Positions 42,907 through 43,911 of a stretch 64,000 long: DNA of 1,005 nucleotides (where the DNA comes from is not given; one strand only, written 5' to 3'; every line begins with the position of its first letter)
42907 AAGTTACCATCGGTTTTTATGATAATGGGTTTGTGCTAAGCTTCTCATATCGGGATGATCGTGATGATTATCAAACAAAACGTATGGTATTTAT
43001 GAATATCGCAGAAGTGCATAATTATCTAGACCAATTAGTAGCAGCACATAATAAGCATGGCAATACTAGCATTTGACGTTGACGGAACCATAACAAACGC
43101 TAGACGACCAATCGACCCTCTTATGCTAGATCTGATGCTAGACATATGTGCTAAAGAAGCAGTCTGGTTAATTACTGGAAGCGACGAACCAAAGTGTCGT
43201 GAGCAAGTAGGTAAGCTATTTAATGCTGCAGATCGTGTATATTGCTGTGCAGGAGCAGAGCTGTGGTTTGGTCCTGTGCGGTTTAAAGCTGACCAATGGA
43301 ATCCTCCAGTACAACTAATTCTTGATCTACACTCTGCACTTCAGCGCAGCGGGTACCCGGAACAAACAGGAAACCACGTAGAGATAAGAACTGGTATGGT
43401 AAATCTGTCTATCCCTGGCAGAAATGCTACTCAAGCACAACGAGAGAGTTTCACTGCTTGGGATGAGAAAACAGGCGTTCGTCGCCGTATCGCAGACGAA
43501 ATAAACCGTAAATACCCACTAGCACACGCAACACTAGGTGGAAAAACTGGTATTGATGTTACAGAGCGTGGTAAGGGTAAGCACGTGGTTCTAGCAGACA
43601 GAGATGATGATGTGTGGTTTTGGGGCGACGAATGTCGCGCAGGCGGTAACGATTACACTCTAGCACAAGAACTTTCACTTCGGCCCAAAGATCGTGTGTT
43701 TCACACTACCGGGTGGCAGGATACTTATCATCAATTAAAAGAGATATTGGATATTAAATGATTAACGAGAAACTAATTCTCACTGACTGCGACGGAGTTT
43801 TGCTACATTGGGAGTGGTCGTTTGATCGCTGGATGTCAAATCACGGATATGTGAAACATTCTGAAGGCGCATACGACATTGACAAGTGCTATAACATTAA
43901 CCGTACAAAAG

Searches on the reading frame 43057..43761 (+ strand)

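Call 95: search_protein_families(library=pfam, proteins=[window:43057-43761:+], max_evalue=0.001)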
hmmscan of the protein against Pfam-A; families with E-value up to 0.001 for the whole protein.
window:43057-43761:+ (234 aa): 1 family
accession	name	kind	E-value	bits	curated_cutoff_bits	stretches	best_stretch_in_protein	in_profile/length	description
PF03332.19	PMM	-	1.6e-19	71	22.4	1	97-232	83-220/221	Eukaryotic phosphomannomutase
